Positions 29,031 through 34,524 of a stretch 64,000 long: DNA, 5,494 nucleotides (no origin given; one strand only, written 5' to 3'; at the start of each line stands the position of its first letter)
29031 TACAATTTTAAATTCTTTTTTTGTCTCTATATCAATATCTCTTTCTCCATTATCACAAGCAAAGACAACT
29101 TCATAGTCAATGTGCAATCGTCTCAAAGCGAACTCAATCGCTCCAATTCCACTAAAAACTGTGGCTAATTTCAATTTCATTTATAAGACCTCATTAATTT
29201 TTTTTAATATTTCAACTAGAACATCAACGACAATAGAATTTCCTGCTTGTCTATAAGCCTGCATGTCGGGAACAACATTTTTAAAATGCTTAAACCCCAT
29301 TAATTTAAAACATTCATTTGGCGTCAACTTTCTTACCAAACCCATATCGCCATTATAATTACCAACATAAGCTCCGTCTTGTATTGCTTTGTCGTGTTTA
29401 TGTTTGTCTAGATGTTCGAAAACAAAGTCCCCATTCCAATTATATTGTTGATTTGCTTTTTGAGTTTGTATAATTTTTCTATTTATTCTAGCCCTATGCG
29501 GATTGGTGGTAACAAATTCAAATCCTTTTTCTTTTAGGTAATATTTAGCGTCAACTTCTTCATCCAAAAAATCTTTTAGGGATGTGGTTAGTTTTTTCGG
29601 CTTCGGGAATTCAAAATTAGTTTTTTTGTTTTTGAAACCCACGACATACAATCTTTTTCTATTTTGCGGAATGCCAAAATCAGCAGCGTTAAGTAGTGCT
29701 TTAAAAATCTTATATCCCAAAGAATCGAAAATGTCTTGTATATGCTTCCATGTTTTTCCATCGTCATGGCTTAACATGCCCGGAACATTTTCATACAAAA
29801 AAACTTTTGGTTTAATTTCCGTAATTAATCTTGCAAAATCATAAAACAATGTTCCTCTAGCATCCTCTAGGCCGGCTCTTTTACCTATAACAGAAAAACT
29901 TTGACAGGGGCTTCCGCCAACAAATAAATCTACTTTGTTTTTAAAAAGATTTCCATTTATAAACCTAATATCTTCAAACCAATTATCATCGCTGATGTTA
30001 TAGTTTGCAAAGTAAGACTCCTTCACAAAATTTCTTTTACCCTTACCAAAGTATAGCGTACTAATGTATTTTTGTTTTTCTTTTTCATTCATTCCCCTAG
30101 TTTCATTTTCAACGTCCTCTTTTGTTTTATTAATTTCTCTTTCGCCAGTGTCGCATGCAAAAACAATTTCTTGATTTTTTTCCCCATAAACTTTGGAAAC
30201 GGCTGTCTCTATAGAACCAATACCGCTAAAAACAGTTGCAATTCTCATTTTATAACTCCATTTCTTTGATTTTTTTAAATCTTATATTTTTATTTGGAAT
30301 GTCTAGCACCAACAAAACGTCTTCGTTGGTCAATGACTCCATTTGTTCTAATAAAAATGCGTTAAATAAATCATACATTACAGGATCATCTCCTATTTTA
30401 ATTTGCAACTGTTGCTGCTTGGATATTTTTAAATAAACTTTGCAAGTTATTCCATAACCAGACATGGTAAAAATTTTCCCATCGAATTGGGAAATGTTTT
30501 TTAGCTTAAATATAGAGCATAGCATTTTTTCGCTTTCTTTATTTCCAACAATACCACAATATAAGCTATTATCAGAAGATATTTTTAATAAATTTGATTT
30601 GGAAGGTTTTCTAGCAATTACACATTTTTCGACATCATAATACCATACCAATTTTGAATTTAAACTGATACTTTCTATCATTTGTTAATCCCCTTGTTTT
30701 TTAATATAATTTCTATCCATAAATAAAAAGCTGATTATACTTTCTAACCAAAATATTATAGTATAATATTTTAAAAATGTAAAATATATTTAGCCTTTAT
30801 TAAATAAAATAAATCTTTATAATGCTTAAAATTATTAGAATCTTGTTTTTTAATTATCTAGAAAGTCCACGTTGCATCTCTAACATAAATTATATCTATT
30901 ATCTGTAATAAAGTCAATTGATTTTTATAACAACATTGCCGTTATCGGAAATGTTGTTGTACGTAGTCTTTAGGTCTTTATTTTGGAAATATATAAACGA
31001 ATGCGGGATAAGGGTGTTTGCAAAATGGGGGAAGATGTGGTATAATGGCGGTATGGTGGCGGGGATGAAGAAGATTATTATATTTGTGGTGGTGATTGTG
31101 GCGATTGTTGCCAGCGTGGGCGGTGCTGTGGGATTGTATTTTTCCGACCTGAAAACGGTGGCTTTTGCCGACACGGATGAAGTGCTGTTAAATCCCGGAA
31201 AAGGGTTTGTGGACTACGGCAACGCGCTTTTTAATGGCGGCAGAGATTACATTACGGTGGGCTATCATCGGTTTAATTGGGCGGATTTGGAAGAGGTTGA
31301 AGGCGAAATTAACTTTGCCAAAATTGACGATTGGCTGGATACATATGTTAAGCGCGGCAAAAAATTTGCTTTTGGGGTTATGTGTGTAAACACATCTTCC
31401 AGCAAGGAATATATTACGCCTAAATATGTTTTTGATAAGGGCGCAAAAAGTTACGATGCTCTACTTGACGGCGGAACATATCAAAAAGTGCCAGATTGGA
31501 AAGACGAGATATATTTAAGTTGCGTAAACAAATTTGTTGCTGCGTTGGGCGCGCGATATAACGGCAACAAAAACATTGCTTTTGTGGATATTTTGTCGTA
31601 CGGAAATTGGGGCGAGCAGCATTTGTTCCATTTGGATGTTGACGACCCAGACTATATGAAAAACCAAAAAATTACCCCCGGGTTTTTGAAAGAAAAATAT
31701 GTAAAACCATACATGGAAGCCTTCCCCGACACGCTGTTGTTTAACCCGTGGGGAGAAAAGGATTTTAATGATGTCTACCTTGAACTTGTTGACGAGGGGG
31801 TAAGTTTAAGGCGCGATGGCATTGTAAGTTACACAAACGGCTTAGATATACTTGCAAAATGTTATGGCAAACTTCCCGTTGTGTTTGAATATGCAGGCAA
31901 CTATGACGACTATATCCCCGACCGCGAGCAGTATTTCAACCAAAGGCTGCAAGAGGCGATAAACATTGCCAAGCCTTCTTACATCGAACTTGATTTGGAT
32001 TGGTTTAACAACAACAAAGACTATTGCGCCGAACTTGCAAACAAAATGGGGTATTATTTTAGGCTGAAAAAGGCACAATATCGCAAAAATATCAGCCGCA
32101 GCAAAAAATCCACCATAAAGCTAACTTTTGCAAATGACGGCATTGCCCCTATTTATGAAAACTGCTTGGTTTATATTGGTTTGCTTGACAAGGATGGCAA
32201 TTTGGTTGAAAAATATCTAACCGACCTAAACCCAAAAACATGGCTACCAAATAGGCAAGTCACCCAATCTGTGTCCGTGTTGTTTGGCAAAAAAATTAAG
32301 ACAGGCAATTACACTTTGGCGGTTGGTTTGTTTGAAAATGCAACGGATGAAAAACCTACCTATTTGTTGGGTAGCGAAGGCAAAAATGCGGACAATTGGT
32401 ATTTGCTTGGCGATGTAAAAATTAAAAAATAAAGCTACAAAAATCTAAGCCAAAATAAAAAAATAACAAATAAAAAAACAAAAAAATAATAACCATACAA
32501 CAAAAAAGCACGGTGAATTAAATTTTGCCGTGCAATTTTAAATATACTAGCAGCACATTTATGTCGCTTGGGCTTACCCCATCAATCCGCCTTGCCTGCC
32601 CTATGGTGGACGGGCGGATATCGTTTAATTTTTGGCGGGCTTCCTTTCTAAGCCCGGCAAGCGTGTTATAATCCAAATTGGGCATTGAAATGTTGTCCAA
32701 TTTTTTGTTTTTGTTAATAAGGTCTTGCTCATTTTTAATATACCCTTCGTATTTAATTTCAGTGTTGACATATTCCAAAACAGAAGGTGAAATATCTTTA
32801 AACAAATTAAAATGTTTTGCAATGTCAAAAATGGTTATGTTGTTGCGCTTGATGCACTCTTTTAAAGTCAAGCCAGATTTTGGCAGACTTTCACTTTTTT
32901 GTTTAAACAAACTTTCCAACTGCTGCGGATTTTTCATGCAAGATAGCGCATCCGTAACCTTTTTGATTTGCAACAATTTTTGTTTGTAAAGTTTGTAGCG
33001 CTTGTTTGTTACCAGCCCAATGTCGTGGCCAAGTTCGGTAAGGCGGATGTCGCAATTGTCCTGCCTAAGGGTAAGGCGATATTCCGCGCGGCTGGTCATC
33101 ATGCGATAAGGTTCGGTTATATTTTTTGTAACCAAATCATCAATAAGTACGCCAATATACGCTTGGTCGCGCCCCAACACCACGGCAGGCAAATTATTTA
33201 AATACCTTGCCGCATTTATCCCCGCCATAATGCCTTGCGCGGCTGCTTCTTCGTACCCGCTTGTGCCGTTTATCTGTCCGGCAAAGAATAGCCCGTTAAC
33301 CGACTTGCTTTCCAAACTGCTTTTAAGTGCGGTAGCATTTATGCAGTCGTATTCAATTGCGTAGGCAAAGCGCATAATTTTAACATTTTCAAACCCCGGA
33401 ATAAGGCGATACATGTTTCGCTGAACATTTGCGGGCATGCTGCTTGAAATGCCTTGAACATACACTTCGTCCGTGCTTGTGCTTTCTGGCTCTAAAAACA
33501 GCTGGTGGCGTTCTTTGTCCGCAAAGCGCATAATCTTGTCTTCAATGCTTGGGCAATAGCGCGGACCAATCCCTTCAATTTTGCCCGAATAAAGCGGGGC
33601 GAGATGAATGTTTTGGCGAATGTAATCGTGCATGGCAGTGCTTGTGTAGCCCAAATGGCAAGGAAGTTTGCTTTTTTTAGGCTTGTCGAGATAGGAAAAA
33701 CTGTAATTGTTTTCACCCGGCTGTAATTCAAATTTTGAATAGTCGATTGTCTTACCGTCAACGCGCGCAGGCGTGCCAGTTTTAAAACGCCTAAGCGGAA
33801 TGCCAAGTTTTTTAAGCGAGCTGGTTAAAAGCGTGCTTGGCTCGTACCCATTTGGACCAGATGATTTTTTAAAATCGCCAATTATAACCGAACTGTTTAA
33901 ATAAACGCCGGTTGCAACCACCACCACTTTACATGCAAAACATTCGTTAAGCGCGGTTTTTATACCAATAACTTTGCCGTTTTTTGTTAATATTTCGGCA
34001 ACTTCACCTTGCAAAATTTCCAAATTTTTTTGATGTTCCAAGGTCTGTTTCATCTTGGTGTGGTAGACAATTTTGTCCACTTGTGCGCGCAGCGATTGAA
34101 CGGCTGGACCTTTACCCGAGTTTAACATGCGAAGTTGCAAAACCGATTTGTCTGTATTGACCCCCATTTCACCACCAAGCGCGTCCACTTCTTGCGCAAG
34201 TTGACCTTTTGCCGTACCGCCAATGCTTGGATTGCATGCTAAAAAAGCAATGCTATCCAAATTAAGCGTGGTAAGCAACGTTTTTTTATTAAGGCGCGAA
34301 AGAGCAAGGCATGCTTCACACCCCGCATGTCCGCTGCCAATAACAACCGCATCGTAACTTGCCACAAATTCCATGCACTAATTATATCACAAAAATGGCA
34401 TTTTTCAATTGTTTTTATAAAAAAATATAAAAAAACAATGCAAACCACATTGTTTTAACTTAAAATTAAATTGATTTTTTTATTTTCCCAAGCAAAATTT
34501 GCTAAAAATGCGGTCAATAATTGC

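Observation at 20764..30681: Eight-gene coupled operon (orphan, Dcm, Dcm, Z1 NTPase, GHKL/MORC-like ATPase, orphan, orphan, PD-(D/E)XK): candidate uncharacterised methylation-linked defence system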

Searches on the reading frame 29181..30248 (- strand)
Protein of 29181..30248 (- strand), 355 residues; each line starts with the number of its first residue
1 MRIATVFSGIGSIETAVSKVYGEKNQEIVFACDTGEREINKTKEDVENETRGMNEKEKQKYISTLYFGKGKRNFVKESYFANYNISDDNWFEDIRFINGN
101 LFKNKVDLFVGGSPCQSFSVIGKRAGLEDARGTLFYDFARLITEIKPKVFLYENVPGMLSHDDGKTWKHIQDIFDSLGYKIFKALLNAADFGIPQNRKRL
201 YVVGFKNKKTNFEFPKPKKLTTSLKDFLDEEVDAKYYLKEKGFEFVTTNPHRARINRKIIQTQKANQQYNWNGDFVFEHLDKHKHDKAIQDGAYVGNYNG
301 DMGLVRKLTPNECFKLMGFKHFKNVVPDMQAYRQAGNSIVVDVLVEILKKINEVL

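Call 4: search_protein_families(library=pfam, proteins=[window:29181-30248:-], max_evalue=0.1)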
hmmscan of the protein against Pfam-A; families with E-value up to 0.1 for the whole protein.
window:29181-30248:- (355 aa): 2 families
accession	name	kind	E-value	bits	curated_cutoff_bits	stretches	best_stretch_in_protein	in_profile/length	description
PF00145.23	DNA_methylase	-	7.5e-70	236.3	22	1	68-352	27-323/324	C-5 cytosine-specific DNA methylase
PF18335.7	SH3_13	-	0.05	13.8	41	0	251-311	24-57/65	ATP-dependent RecD-like DNA helicase SH3 domain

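Call 5: search_protein_families(library=padloc, proteins=[window:29181-30248:-], max_evalue=0.1)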
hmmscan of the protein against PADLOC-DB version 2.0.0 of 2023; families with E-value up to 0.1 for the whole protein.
window:29181-30248:- (355 aa): 65 families (the best 25 are shown)
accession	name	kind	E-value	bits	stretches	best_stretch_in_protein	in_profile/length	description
PDLC03272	MTase_II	-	3.2e-73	245.2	1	77-355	110-390/407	Type II methyltransferase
PDLC03378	MTase_II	-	2.8e-51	172.9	1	74-354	35-329/344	Type II methyltransferase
PDLC03361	MTase_II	-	7.7e-50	168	1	105-353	165-435/455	Type II methyltransferase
PDLC03734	oMTase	-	1.4e-47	160.7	3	76-207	40-170/444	orphan methyltransferase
PDLC02653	DrmMII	-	1.8e-46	156.6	1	75-353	38-311/333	DrmMII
PDLC00026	DruM2|DruM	-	1e-41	141.6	1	92-353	55-316/336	DNA cytosine methylase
PDLC03217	MTase_II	-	7e-41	138.4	1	63-351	406-697/703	Type II methyltransferase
PDLC03234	MTase_II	-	9.1e-38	128.5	1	100-228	67-192/375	Type II methyltransferase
PDLC00027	DruM2|DruM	-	2e-37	127.4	1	82-225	51-192/361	DNA cytosine methylase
PDLC03326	MTase_II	-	2.8e-37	126.9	1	101-222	70-192/412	Type II methyltransferase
PDLC03716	oMTase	-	1.7e-36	124.1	1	68-354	65-338/349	orphan methyltransferase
PDLC02649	DrmMII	-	2.4e-36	123.6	1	81-222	88-235/422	DrmMII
PDLC03388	MTase_II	-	7.2e-35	118.7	1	73-351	89-356/360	Type II methyltransferase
PDLC03242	MTase_II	-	1.4e-32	111.2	1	37-347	97-391/409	Type II methyltransferase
PDLC03286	MTase_II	-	2.8e-32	110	1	73-207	32-170/185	Type II methyltransferase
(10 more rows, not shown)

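Call 6: search_protein_families(library=ncbifam, proteins=[window:29181-30248:-], max_evalue=0.1)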
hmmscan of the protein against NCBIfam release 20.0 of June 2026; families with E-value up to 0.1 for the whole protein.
window:29181-30248:- (355 aa): 2 families
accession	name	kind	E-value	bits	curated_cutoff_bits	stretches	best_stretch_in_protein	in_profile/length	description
TIGR00675.1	dcm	superfamily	1.4e-69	235.3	100.65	1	72-351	30-329/329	DNA (cytosine-5-)-methyltransferase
NF007772.0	PRK10458.1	subfamily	3.3e-31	108.4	710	1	105-351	169-452/472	DNA cytosine methylase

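Call 69: search_solved_structures(query=window:29181-30248:-, max_evalue=1e-10)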
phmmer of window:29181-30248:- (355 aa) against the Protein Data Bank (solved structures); distinct sequences matched with E-value up to 1e-10: 18.
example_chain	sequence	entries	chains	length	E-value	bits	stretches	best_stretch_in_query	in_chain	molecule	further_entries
1svu_A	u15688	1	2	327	5.3e-44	153.9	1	93-350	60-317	Modification methylase HhaI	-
10mh_A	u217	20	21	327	6.5e-44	153.6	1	93-350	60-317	PROTEIN (CYTOSINE-SPECIFIC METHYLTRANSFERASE HHAI) | HaeIII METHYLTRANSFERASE | Modification methylase HhaI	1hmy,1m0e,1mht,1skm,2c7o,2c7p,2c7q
1fjx_A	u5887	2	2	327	7e-44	153.5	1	93-350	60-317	HHAI DNA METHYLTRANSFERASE | MODIFICATION METHYLASE HHAI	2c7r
2uyh_A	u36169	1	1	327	8e-44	153.3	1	93-350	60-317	MODIFICATION METHYLASE HHAI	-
2i9k_A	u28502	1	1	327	8.3e-44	153.3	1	93-350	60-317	Modification methylase HhaI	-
2zcj_A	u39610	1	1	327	1.7e-43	152.2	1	93-350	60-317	Modification methylase HhaI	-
2uyc_A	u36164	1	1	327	3.4e-43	151.2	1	93-350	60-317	MODIFICATION METHYLASE HHAI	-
2uz4_A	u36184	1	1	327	3.4e-43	151.2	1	93-350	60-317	MODIFICATION METHYLASE HHAI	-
2z6u_A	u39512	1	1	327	4.3e-43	150.9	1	93-350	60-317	Modification methylase HhaI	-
2z6q_A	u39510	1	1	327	4.3e-43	150.9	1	93-350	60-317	Modification methylase HhaI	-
2z6a_A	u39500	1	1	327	1.2e-42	149.4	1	93-350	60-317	Modification methylase HhaI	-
1dct_A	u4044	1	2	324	1.6e-28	103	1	93-353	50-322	PROTEIN (MODIFICATION METHYLASE HAEIII)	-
3ubt_Y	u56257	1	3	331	4.7e-27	98.1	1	93-353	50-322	Modification methylase HaeIII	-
3lx6_A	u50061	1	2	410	1e-23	87.2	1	107-351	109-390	Cytosine-specific methyltransferase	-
3me5_A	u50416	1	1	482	1.8e-23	86.4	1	106-351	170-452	Cytosine-specific methyltransferase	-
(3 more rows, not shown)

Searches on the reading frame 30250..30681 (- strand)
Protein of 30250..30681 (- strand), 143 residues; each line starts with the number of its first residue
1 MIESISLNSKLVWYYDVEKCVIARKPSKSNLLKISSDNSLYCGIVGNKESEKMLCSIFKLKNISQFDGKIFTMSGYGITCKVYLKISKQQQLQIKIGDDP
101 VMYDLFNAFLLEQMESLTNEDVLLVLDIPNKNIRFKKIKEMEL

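Call 4: search_protein_families(library=pfam, proteins=[window:30250-30681:-], max_evalue=0.1)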
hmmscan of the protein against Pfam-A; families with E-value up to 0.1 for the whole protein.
window:30250-30681:- (143 aa): 1 family
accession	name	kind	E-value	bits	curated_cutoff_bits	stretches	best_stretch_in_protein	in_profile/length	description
PF12356.13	BIRC6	-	0.096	12.9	27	0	37-101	68-128/163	Baculoviral IAP repeat-containing protein 6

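Call 5: search_protein_families(library=padloc, proteins=[window:30250-30681:-], max_evalue=0.1)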
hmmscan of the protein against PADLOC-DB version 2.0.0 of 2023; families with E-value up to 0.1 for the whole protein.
window:30250-30681:- (143 aa): 0 families

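Call 6: search_protein_families(library=ncbifam, proteins=[window:30250-30681:-], max_evalue=0.1)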
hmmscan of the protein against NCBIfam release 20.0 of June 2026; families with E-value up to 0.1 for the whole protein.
window:30250-30681:- (143 aa): 1 family
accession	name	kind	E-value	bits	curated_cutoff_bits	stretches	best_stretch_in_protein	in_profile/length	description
NF007512.0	PRK10116.1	equivalog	0.017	15.2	167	0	94-127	37-70/142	universal stress protein UspC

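Call 60: find_homologous_proteins(query=window:30250-30681:-, max_evalue=0.01)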
Query window:30250-30681:- (143 aa): 9 proteins with E <= 0.01 among 30 candidates.
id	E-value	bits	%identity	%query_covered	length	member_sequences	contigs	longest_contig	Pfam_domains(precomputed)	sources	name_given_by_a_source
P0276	3.0e-86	304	100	100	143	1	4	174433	-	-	-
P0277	1.0e-71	257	85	100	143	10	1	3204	-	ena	-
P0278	1.0e-70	254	82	100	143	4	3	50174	-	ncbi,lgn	-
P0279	1.8e-68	246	80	100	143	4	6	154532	-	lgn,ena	-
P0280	2.9e-64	233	77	100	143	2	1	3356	-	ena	-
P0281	1.8e-60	220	85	86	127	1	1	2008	-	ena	-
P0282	8.5e-27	111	41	94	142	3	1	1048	-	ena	-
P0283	2.6e-26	110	40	94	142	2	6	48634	-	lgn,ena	-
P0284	1.7e-25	107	43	91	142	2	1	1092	-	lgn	-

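Call 61: find_encoding_contigs(protein=P0283, flank=10000, max_places=3)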
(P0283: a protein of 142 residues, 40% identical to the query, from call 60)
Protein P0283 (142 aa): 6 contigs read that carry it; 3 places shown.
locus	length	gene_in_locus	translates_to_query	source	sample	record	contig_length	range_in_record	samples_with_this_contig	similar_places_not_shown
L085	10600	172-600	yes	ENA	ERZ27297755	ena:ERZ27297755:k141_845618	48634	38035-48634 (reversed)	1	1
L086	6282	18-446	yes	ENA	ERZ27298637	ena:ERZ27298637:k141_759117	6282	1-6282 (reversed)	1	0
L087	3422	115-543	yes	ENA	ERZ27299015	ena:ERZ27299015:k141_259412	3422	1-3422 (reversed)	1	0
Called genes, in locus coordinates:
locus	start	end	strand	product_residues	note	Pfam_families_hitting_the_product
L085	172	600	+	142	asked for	-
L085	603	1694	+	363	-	PF00145:DNA_methylase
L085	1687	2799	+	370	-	PF00145:DNA_methylase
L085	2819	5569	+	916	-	PF10593:Z1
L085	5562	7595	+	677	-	-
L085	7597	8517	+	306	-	-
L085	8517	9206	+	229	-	PF19866:DUF6339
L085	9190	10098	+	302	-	PF14390:DUF4420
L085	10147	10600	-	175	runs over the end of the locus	PF01381:HTH_3, PF12844:HTH_19, PF13443:HTH_26 (weak), PF13560:HTH_31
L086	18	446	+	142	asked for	-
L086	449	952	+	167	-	PF00145:DNA_methylase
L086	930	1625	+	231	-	PF00145:DNA_methylase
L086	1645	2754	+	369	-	-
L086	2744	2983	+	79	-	-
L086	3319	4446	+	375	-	PF02463:SMC_N, PF13304:AAA_21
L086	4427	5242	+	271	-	-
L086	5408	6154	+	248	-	PF18864:AbiTii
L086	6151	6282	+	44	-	?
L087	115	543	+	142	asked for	-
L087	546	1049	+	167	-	PF00145:DNA_methylase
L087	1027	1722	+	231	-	PF00145:DNA_methylase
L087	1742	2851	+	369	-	-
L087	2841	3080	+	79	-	-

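Call 62: find_encoding_contigs(protein=P0279, flank=10000, max_places=3)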
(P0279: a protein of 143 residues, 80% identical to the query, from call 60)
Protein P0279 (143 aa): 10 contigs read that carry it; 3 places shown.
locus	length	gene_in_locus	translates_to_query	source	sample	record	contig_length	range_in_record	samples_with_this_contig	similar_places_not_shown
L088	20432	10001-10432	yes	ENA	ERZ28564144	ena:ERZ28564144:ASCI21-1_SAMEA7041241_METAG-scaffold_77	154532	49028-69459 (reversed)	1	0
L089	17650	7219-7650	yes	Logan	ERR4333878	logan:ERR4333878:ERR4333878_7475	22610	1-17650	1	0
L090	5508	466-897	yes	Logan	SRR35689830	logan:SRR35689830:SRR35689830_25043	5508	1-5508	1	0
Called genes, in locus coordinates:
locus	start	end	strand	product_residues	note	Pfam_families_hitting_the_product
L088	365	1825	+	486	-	PF02446:Glyco_hydro_77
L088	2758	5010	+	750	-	PF02901:PFL-like, PF01228:Gly_radical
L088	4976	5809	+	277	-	PF13353:Fer4_12, PF04055:Radical_SAM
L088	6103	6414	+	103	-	-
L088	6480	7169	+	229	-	-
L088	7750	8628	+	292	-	-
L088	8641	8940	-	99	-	PF01381:HTH_3, PF12844:HTH_19 (weak), PF13560:HTH_31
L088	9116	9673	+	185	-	-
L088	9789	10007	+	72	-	PF01381:HTH_3 (weak), PF13443:HTH_26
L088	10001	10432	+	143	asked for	-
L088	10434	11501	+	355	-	PF00145:DNA_methylase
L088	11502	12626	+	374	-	PF00145:DNA_methylase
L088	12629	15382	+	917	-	PF10593:Z1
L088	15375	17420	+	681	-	-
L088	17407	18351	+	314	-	-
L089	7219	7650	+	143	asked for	-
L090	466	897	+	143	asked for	-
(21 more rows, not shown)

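Call 76: search_solved_structures(query=A6, max_evalue=10, show_alignments=2)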
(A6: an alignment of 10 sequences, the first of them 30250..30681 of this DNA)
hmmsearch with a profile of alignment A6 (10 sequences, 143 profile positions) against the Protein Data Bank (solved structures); distinct sequences matched with E-value up to 10: 1.
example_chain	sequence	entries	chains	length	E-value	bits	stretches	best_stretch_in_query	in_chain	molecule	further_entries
6x1n_A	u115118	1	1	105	0.46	13.6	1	56-108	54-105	mbDLG-3 protein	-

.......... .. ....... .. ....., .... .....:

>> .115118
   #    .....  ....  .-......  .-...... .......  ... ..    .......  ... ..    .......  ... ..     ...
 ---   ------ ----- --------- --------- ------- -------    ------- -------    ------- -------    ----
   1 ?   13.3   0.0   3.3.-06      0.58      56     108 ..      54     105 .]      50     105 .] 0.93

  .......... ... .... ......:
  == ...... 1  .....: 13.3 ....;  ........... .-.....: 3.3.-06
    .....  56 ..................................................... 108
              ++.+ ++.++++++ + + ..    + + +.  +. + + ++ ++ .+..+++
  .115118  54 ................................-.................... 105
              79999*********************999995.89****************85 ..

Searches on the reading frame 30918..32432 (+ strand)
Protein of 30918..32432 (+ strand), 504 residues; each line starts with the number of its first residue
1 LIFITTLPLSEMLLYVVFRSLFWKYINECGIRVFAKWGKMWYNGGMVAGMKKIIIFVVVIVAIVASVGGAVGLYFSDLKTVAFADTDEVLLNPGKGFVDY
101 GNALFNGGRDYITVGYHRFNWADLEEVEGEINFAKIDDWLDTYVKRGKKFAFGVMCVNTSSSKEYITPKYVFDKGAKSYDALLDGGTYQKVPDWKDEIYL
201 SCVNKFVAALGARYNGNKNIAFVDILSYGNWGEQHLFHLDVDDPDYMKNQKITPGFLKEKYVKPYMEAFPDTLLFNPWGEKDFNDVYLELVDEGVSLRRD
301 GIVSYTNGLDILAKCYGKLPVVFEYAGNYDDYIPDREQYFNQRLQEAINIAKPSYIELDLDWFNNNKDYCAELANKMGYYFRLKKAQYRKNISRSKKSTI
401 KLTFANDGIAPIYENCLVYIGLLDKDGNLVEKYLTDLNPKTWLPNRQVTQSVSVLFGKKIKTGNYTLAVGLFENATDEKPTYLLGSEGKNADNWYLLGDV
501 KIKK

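Call 34: search_protein_families(library=pfam, proteins=[window:30918-32432:+], max_evalue=0.001)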
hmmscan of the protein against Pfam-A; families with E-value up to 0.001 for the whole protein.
window:30918-32432:+ (504 aa): 1 family
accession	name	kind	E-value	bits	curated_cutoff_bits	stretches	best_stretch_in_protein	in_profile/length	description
PF16116.10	DUF4832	-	7.7e-17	62.2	29.2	1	362-480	85-208/216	Domain of unknown function (DUF4832)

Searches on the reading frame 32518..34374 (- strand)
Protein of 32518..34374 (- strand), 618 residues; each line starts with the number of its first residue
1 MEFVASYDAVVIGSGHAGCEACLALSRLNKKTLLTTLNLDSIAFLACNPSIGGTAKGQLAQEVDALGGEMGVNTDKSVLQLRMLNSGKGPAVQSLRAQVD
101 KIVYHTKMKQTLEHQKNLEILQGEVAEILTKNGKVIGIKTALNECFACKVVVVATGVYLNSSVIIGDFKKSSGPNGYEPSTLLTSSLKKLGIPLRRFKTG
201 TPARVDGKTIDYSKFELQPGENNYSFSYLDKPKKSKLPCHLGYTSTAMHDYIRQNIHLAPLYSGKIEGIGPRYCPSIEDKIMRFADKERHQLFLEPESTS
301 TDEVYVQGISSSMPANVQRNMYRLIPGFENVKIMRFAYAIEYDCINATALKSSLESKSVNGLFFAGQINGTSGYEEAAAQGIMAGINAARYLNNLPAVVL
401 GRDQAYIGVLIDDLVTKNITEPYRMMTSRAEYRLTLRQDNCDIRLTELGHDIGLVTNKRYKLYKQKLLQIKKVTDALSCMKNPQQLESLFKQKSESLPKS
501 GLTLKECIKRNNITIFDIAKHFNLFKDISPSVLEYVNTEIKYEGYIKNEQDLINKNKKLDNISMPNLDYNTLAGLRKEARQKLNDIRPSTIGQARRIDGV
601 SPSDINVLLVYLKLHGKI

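Call 34: search_protein_families(library=pfam, proteins=[window:32518-34374:-], max_evalue=0.001)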
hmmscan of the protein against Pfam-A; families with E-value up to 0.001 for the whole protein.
window:32518-34374:- (618 aa): 4 families
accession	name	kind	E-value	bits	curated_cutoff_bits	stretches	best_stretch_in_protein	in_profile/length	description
PF01134.28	GIDA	-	3.6e-155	517.3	22.1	1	8-395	1-390/391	Glucose inhibited division protein A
PF13932.14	SAM_GIDA_C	-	4.7e-21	74.8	27.1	1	555-609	2-57/57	tRNA modifying enzyme MnmG/GidA C-terminal helical bundle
PF21680.2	GIDA_C_1st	-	1.1e-13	52.2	24.7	1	458-550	2-96/96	tRNA modifying enzyme MnmG/GidA C-terminal helical domain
PF07992.20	Pyr_redox_2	-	2.4e-07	30.9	26.1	1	7-166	1-118/291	Pyridine nucleotide-disulphide oxidoreductase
